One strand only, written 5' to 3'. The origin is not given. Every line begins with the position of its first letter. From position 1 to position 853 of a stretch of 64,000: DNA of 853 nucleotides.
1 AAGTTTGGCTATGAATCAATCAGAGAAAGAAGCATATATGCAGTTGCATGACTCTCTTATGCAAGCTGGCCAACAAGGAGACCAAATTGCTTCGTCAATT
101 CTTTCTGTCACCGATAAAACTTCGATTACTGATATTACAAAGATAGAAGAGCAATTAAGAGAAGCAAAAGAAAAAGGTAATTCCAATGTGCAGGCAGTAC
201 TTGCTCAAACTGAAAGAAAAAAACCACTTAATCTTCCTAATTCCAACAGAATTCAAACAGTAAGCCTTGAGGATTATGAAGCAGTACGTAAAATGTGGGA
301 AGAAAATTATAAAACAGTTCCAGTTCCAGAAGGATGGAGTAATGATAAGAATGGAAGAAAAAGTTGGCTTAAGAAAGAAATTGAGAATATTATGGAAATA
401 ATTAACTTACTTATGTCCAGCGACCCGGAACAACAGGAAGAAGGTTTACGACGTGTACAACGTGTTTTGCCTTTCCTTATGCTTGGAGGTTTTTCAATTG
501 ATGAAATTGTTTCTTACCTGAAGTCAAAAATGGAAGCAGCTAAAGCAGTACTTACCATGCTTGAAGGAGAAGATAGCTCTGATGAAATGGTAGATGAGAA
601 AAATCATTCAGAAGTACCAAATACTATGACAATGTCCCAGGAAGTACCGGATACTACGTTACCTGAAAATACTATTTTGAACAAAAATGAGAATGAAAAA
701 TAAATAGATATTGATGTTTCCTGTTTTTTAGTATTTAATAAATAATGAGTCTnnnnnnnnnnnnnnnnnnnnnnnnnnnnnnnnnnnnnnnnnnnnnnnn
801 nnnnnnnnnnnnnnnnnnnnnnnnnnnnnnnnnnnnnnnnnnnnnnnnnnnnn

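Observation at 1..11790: Candidate novel module: repeat protein, M-domain-less prion-like Clp unfoldase, membrane subtilisin, pseudo-ATPase Clp paralogue and giant vWA surface protein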

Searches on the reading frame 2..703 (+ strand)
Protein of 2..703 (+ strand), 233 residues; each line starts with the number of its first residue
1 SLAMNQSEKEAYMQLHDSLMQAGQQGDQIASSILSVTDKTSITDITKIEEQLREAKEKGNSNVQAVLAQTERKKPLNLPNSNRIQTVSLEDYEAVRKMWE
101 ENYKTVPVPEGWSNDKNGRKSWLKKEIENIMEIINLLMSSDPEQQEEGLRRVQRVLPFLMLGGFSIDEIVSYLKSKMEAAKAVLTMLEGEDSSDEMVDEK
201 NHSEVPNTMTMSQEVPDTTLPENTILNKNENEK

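Call 3: search_protein_families(library=pfam, proteins=[window:5-703:+], max_evalue=0.01)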
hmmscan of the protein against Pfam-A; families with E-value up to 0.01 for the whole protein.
window:5-703:+ (232 aa): 0 families

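Call 31: find_homologous_proteins(query=window:2-703:+, max_evalue=0.001)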
Query window:2-703:+ (233 aa): 2 proteins with E <= 0.001 among 381 candidates.
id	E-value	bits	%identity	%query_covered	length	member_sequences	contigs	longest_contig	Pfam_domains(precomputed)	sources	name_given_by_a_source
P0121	4.3e-42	162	37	67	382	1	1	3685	-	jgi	-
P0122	1.2e-21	95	51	42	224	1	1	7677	-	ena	-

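Call 39: search_protein_representatives(protein=window:2-703:+)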
Query: 233 residues. Proteins with E-value up to 0.001 (for the whole library): 333; up to 1e-10: 273; up to 1e-30: 107. The best 150 are listed.
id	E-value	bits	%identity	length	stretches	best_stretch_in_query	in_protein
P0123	1.7e-229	772.5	62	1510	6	1-233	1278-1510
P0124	5.8e-206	695.6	38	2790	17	15-205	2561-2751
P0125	1.9e-172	586.1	42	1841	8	3-214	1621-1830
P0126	2.0e-170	579.6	37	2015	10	1-217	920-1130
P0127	4.3e-134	460.9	37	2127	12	44-227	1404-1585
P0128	1.0e-129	446.6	40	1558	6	1-210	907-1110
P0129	5.5e-124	427.9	35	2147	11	7-211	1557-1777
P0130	7.6e-105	365.4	39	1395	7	2-225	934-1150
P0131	6.7e-104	362.3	36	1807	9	4-216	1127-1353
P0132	8.9e-99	345.6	40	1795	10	15-230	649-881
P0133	5.8e-98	342.9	40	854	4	1-208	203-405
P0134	1.3e-97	341.7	38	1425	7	2-216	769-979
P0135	2.2e-94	331.2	40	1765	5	34-221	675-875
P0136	8.8e-91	319.5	38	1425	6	9-219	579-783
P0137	4.6e-89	313.8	39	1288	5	1-208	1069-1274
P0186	1.9e-38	148.5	39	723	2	6-223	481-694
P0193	6.2e-37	143.6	39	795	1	8-218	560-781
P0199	2.4e-34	135.1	38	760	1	4-228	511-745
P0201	5.6e-34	133.9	40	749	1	10-215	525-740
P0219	1.0e-31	126.5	40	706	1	44-222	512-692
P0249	6.8e-29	117.3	46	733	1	53-213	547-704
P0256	1.6e-28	116.1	41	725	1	5-214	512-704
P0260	8.6e-28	113.7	37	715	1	5-215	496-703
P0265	8.5e-27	110.5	33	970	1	8-218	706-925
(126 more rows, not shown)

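Call 40: search_protein_families(library=pfam, proteins=[P0123, P0193, P0199, P0201, P0260, P0256, P0249, P0186, P0219], max_evalue=0.1)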
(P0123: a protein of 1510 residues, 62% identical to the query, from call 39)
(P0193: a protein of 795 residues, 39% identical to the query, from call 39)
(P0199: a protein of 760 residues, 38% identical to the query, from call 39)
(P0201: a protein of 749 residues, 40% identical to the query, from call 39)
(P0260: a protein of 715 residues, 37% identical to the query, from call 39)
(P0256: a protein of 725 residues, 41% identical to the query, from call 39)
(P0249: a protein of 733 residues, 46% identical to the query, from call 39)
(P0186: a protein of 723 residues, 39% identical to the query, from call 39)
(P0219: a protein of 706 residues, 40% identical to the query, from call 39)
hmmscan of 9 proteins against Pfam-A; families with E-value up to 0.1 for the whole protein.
P0123 (1510 aa): 3 families
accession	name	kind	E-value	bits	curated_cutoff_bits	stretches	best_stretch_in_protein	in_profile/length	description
PF24225.1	DUF7441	-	0.0058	17.1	27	0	1019-1042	30-57/68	Domain of unknown function (DUF7441)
PF17716.6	RIMC1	-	0.0077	15.9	25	0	1177-1229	35-89/256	RAB7A-interacting MON1-CCZ1 complex subunit 1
PF08938.16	HBS1_N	-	0.055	14.3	26.4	0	799-821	16-38/78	HBS1 N-terminus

P0193 (795 aa): 3 families
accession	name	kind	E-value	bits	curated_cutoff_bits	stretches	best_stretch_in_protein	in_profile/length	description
PF04610.19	TrbL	-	8.7e-06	26.1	25.9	1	108-276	6-182/215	TrbL/VirB6 plasmid conjugal transfer protein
PF24270.1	HTH_Cmi2_C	-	0.0053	17.4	27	0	681-752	50-116/125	Cmi2, C-terminal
PF19901.4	DUF6374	-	0.075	13.1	25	0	593-627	5-39/59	Family of unknown function (DUF6374)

P0199 (760 aa): 3 families
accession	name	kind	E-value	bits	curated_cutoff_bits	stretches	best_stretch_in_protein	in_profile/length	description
PF04610.19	TrbL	-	0.001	19.3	25.9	1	109-270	8-177/215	TrbL/VirB6 plasmid conjugal transfer protein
PF10512.14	Borealin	-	0.029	14.9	19.5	1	540-614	17-96/118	Cell division cycle-associated protein 8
PF06592.18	DUF1138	-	0.051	14.1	34.8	0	483-520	31-71/73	Protein of unknown function (DUF1138)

P0201 (749 aa): 1 family
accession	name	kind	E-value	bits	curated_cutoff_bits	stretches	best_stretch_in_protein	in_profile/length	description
PF04610.19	TrbL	-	6e-06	26.6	25.9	1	122-303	2-189/215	TrbL/VirB6 plasmid conjugal transfer protein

P0260 (715 aa): 0 families

P0256 (725 aa): 2 families
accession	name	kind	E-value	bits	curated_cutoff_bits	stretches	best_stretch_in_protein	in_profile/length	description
PF04610.19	TrbL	-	3.6e-05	24.1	25.9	1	109-305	6-191/215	TrbL/VirB6 plasmid conjugal transfer protein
PF21757.2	DUF6870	-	0.041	14.3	24.4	1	474-507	9-42/71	Family of unknown function (DUF6870)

P0249 (733 aa): 1 family
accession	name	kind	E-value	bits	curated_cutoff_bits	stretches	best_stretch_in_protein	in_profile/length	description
PF04610.19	TrbL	-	0.0067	16.6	25.9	1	117-286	6-181/215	TrbL/VirB6 plasmid conjugal transfer protein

P0186 (723 aa): 1 family
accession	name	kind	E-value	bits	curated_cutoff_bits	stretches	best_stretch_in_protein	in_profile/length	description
PF04610.19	TrbL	-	0.0067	16.7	25.9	1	33-108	98-173/215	TrbL/VirB6 plasmid conjugal transfer protein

P0219 (706 aa): 3 families
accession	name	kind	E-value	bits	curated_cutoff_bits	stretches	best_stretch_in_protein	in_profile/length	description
PF04610.19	TrbL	-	3.2e-05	24.3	25.9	1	107-272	12-183/215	TrbL/VirB6 plasmid conjugal transfer protein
PF10568.15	Tom37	-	0.097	13.5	25.1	0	620-673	27-87/124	Outer mitochondrial membrane transport complex protein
PF06705.16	SF-assemblin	-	0.098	12.4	30.6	0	399-535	68-198/247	SF-assemblin/beta giardin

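Call 41: find_encoding_contigs(protein=P0201, flank=8000, max_places=2)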
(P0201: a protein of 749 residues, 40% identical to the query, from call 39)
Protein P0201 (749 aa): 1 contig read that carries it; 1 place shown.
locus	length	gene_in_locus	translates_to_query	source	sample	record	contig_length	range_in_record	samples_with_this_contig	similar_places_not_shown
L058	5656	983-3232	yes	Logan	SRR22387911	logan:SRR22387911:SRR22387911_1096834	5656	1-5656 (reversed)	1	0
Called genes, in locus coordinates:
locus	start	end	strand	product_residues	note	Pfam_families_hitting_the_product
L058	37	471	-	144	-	-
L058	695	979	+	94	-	PF18895:T4SS_pilin (weak)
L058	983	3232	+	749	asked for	PF04610:TrbL (weak)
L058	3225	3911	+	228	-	-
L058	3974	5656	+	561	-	?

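Call 42: find_encoding_contigs(protein=P0123, flank=8000, max_places=2)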
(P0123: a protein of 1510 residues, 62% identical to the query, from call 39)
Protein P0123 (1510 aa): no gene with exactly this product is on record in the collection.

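Call 43: search_protein_families(library=pfam, proteins=[L058:3974-5656:+, L058:3225-3911:+, L058:695-979:+], max_evalue=0.1)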
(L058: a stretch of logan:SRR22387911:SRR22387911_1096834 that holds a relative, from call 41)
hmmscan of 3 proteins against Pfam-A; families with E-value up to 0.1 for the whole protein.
L058:3974-5656:+ (561 aa): 33 families (the best 25 are shown)
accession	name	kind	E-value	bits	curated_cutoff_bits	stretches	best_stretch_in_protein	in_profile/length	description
PF17871.7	AAA_lid_9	-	1.9e-27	95.7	22.8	1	377-450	2-75/104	AAA lid domain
PF00004.35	AAA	-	2.3e-16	60.9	21.2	2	237-368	2-124/131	ATPase family associated with various cellular activities (AAA)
PF02861.25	Clp_N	-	3.6e-16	59.5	20.7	2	65-111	1-49/53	Clp amino terminal domain, pathogenicity island component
PF07724.20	AAA_2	-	3e-15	57.1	27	1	514-561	1-48/166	AAA domain (Cdc48 subfamily)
PF13191.12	AAA_16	-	6.5e-11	43.5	32.6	1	214-315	2-142/167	AAA ATPase domain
PF13401.12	AAA_22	-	1.1e-08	35.9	27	2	231-323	3-97/130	AAA domain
PF07728.20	AAA_5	-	6.5e-07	29.9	22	1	519-544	2-25/139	AAA domain (dynein-related subfamily)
PF20720.3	nSTAND3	-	1.3e-06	28.7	27.2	1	232-259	16-43/155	Novel STAND NTPase 3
PF01695.23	IstB_IS21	-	2.4e-06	27.7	24.1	0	221-301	80-156/238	IstB-like ATP binding protein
PF01637.24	ATPase_2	-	5.8e-06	26.7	33.2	0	217-251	4-38/225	ATPase domain predominantly from Archaea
PF05621.17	TniB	-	1.6e-05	24.8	22.4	1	291-370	105-182/189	Bacterial TniB protein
PF13173.12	AAA_14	-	2.7e-05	24.6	27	0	237-317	6-74/129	AAA domain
PF05729.18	NACHT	-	3.4e-05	24.2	26.7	0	237-265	4-32/167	NACHT domain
PF13238.12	AAA_18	-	0.00024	22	29.4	0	522-548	4-29/128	AAA domain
PF12775.13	AAA_7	-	0.0005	20.1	25.8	0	223-253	24-53/181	P-loop containing dynein motor region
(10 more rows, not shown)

L058:3225-3911:+ (228 aa): 0 families

L058:695-979:+ (94 aa): 2 families
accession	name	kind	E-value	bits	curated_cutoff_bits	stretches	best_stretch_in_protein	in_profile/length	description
PF18895.5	T4SS_pilin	-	5.1e-06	26.9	26.6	1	21-74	11-63/71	Type IV secretion system pilin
PF13268.11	DUF4059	-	0.0094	16.8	25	1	18-84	4-71/72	Protein of unknown function (DUF4059)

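Call 48: find_encoding_contigs(protein=P0193, flank=9000, max_places=2)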
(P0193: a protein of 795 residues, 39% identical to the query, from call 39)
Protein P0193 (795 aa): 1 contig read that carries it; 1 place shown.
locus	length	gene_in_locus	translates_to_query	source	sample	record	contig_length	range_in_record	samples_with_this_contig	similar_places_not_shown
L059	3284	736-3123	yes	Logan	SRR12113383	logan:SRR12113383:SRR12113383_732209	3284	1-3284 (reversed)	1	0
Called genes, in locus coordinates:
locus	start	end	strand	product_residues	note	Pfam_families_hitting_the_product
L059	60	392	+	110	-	PF01556:DnaJ_C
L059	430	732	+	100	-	PF18895:T4SS_pilin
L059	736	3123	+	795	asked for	-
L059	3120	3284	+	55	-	?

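Call 49: find_encoding_contigs(protein=P0219, flank=9000, max_places=2)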
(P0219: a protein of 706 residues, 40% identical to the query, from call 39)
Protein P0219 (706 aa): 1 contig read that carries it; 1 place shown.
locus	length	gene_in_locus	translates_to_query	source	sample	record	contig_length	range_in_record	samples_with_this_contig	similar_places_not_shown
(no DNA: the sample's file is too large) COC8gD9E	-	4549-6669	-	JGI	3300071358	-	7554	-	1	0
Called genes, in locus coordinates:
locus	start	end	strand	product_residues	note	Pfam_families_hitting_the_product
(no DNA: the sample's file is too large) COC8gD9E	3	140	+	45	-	?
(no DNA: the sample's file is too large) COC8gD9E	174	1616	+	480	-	-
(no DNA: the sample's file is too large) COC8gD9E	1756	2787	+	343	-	PF00044:Gp_dh_N, PF02800:Gp_dh_C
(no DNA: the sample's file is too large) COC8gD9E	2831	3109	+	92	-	PF02604:PhdYeFM_antitox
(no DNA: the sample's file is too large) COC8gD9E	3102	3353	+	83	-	PF05016:ParE_toxin, PF15781:ParE-like_toxin (weak)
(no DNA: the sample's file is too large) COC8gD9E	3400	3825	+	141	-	-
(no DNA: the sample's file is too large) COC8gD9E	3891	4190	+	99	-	PF18895:T4SS_pilin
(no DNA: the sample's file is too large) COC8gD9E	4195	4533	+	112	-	PF18895:T4SS_pilin (weak)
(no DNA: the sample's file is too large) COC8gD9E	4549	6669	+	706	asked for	-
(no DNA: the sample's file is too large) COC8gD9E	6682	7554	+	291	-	?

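Call 50: find_encoding_contigs(protein=P0265, flank=9000, max_places=2)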
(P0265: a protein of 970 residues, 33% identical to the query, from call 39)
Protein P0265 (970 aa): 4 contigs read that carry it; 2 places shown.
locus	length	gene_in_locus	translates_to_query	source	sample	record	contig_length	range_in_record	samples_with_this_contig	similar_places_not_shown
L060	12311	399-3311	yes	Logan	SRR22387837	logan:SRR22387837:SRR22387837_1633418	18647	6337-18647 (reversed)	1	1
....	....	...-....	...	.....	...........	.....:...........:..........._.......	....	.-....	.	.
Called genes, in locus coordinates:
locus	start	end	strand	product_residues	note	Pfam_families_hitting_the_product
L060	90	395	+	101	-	PF18895:T4SS_pilin (weak)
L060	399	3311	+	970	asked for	-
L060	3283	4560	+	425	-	-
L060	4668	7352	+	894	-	PF02861:Clp_N, PF23569:NBD_SMAX1, PF00004:AAA, PF17871:AAA_lid_9, PF00004:AAA, PF07724:AAA_2, PF07728:AAA_5, PF10431:ClpB_D2-small, +8 more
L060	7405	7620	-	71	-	-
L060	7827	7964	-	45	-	-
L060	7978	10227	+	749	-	PF05673:DUF815 (faint), PF12775:AAA_7 (faint), PF17871:AAA_lid_9 (weak), PF00158:Sigma54_activat (weak), PF00004:AAA (weak), PF07724:AAA_2, PF07728:AAA_5, PF10431:ClpB_D2-small, +4 more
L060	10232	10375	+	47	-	-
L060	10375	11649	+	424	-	PF02885:Glycos_trans_3N, PF00591:Glycos_transf_3, PF07831:PYNP_C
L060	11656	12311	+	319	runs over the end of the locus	PF02618:YceG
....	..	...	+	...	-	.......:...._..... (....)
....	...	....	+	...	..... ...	-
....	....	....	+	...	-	-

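Call 51: search_protein_families(library=ncbifam, proteins=[window:2-703:+], max_evalue=0.001)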
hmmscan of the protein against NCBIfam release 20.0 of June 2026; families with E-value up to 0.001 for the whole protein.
window:2-703:+ (233 aa): 0 families

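Call 58: predict_structure(alignment_id=A4)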
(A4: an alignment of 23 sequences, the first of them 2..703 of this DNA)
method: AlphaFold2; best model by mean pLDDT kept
length: 233 residues; sequences in the alignment: 23
mean_pLDDT: 80.7   pTM: 0.53
mean pLDDT of the five models: 80.7, 80.4, 79.9, 78.1, 77.4
residues with pLDDT >= 90: 105; 70-90: 71; 50-70: 19; < 50: 38
segments of 3 or more residues with pLDDT < 50: 77-79, 200-223, 225-229
pLDDT, mean of each block of 10 residues (from residue 1): 69 86 89 85 84 90 83 54 70 95 97 96 98 98 96 94 92 97 96 66 43 40 46 50
secondary structure, 60 per line:
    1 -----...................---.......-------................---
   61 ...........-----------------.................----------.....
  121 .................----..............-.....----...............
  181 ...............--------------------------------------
elements in order: H6-24 H28-34 H42-57 H61-71 H89-105 H116-137 H142-155 H157-161 H166-195

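Call 66: search_solved_structures(query=A5, max_evalue=10)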
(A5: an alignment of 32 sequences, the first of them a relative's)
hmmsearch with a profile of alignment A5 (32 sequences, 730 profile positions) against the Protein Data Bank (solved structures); distinct sequences matched with E-value up to 10: 7.
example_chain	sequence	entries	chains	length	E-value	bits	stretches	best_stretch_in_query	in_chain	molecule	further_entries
9lv4_A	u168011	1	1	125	0.13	13.8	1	474-559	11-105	Minibinder tw1102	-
7xgf_A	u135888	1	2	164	0.88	11.1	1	548-636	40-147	BCL-xL and MCL-1 dual inhibitor 2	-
7xge_A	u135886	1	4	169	0.99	10.9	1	548-636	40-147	BCL-xL and MCL-1 dual binder 2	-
7xgg_A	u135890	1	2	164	1.1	10.8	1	548-636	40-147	BCL-xL and MCL-1 dual inhibitor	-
9qwr_A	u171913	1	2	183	5.8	8.4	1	437-556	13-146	MICOS complex subunit MIC60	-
5cwg_A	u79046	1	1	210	6.4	8.2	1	430-537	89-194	Designed helical repeat protein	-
5mm7_K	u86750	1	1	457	6.9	8.1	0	376-429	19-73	kinesin-5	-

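Call 73: predict_structure(alignment_id=A5)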
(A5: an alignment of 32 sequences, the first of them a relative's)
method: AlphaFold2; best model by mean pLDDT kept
length: 749 residues; sequences in the alignment: 32
mean_pLDDT: 74.0   pTM: 0.49
mean pLDDT of the five models: 74.0, 71.0, 70.5, 68.4, 67.7
residues with pLDDT >= 90: 190; 70-90: 320; 50-70: 73; < 50: 166
segments of 3 or more residues with pLDDT < 50: 22-58, 396-402, 404-459, 561-596, 721-749
pLDDT, mean of each block of 10 residues (from residue 1): 81 82 45 42 41 45 85 93 94 80 77 90 86 70 82 88 90 94 91 82 90 92 96 95 90 86 88 93 96 80 75 72 84 77 90 96 93 66 63 51 47 39 38 31 31 43 69 79 84 73 84 86 87 88 85 70 38 33 36 47 74 86 90 78 91 92 86 81 84 92 94 71 46 41 37
secondary structure, 60 per line:
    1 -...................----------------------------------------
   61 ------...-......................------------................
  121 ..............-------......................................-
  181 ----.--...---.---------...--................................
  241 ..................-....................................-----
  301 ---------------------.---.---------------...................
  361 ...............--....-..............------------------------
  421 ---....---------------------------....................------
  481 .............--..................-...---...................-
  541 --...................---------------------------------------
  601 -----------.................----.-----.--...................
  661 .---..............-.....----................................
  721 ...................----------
elements in order (helices of 4 or more, strands of 3 or more residues): H2-20 E67-69 H71-92 H105-134 H142-178 E204-206 H209-258 H260-295 H342-375 H378-381 H383-396 H424-427 H455-474 H481-493 H496-513 H521-539 H543-561 H612-628 H642-661 H665-678 H680-684 H689-739
